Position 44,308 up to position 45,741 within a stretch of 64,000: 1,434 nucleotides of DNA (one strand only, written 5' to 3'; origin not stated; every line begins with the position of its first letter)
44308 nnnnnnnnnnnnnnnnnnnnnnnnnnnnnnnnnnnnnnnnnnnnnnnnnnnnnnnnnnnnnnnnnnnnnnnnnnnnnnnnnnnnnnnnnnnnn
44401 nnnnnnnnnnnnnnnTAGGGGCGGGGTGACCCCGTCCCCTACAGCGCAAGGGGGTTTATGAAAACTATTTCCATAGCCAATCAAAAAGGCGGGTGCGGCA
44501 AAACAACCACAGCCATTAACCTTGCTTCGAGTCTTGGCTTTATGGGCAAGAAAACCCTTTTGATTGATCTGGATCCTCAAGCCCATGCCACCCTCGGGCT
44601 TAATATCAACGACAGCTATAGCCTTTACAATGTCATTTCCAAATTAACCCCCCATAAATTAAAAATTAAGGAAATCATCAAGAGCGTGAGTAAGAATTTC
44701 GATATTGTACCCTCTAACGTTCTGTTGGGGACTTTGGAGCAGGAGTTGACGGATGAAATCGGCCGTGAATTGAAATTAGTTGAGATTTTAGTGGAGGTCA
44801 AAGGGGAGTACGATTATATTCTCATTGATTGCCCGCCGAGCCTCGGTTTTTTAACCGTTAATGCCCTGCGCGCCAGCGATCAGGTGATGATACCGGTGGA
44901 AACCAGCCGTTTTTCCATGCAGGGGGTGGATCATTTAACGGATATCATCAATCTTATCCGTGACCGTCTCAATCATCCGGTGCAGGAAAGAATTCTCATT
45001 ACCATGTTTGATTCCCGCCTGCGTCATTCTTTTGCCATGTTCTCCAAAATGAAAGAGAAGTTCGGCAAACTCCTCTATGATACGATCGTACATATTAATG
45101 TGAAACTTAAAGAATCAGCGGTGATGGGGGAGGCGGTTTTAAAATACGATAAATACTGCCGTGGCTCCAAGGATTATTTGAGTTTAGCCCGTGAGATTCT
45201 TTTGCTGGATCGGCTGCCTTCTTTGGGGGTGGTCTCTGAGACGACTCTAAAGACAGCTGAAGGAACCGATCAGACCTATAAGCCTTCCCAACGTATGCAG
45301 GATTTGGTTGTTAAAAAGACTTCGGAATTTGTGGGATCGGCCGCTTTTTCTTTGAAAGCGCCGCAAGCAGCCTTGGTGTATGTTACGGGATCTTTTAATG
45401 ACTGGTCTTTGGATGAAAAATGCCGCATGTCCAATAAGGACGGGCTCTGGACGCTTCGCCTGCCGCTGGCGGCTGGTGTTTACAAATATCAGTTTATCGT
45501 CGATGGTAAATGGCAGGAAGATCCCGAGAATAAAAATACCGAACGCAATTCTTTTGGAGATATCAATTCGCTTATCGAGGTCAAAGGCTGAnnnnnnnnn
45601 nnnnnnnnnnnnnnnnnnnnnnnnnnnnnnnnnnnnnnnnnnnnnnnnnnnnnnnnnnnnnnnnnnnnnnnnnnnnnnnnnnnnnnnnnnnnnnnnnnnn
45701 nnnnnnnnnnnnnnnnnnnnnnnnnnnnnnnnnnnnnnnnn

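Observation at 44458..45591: ParA/MinD positioning ATPase fused to an AMPK-beta-type glycogen-binding domain (CBM48)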

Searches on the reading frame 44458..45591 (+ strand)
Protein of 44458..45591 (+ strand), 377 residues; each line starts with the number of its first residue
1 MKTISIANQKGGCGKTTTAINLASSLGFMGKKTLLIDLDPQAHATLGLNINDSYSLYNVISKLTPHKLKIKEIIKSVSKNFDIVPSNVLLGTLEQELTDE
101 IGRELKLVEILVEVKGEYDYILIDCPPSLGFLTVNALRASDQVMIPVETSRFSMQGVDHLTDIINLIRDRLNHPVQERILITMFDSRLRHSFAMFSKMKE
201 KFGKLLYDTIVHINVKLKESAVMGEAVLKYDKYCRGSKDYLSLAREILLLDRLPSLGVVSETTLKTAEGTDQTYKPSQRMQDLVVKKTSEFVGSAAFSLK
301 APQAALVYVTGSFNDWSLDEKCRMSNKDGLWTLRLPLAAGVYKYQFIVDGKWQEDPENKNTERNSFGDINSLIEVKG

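Call 3: search_protein_families(library=pfam, proteins=[window:44458-45591:+], max_evalue=1)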
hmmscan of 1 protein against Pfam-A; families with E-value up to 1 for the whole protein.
window:44458-45591:+ (377 aa): 13 families
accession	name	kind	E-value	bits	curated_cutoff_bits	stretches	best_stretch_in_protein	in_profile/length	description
PF13614.12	AAA_31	-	2.4e-56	190.9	27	1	1-174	1-174/177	AAA domain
PF16561.11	AMPK1_CBM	-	1.5e-15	57.6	26.8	1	304-376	11-80/85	Glycogen recognition site of AMP-activated protein kinase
PF01656.29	CbiA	-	2.2e-15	57.1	25.4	1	4-191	1-90/125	CobQ/CobB/MinD/ParA nucleotide binding domain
PF09140.17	MipZ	-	9.6e-11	41.9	20.7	1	3-150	2-132/262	ATPase MipZ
PF06564.18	CBP_BcsQ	-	3.8e-10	40.1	21.3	1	1-245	1-231/234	Cellulose biosynthesis protein BcsQ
PF00142.24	Fer4_NifH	-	1.9e-08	34.6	25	1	9-247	7-244/271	4Fe-4S iron sulfur cluster binding proteins, NifH/frxC family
PF10609.15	ParA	-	4.1e-08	33.4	27.1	1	2-131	4-125/246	NUBPL iron-transfer P-loop NTPase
PF02374.21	ArsA_ATPase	-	6.9e-06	25.9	24.3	1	9-73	8-67/305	Anion-transporting ATPase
PF02922.24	CBM_48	-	5.8e-05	23.8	22.4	1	295-352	13-72/83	Carbohydrate-binding module 48 (Isoamylase N-terminal domain)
PF22058.2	X25_BaPul_like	-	0.00027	21.4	27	1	311-362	13-66/87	Pullulanase X25 domain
PF07015.17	VirC1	-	0.0071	16.1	24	1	1-39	1-39/231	VirC1 protein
PF24597.1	TPR_DOP1_M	-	0.041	14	26.7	1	67-177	60-164/186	DOP1 middle TPR domain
PF16760.10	CBM53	-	0.052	14.3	27.6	1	302-341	11-52/57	Starch/carbohydrate-binding module (family 53)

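Call 4: search_protein_families(library=ncbifam, proteins=[window:44458-45591:+], max_evalue=0.1)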
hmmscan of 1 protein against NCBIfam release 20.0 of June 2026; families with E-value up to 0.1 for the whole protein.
window:44458-45591:+ (377 aa): 37 families (the best 25 are shown)
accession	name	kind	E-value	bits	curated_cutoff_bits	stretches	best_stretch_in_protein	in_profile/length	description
NF041546.1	ParA_partition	equivalog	8.8e-30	103.8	180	2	3-84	1-80/203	ParA family partition ATPase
TIGR03453.1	partition_RepA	equivalog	1.1e-29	103.4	348.45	1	2-203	105-326/387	plasmid partitioning protein RepA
NF041283.1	PrgP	equivalog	2.9e-24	85.9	400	1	3-219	4-230/297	ParA superfamily DNA segregation protein PrgP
TIGR03371.1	cellulose_yhjQ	equivalog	1.6e-20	73.7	157.85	1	1-245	1-239/246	cellulose biosynthesis protein BcsQ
TIGR01969.1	minD_arch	subfamily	1.1e-19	70.7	201.75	1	3-248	2-231/251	cell division ATPase MinD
NF010443.0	PRK13869.1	subfamily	2.2e-18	66.2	446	1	2-171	122-302/405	plasmid-partitioning protein RepA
TIGR01968.1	minD_bact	equivalog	2.2e-14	53.4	212.9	1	2-247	2-236/261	septum site-determining protein MinD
NF010259.0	PRK13705.1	equivalog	3.4e-13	49.3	725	1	3-214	108-335/388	plasmid-partitioning protein SopA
TIGR01007.1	eps_fam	subfamily_domain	7.1e-11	42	108.05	1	1-133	17-142/204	polysaccharide biosynthesis tyrosine autokinase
TIGR03018.1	pepcterm_TyrKin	hypoth_equivalog_domain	1.8e-10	40.5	230.65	1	3-162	37-194/207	XrtA-associated tyrosine autokinase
NF009701.0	PRK13230.1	subfamily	6.8e-08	31.8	350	1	2-77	2-77/291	nitrogenase reductase-like protein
NF008079.0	PRK10818.1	equivalog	8.8e-08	31.8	508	1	3-187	4-186/270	septum site-determining protein MinD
TIGR01287.1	nifH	equivalog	3.8e-07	29.7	394.35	1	9-79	7-78/275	nitrogenase iron protein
NF052315.1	T9SS_plug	equivalog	3.9e-07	29.5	100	1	295-365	282-358/385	type IX secretion system plug protein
NF041136.1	MrpORP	equivalog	1.4e-06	27.9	450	1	3-145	7-144/365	iron-sulfur cluster carrier protein MrpORP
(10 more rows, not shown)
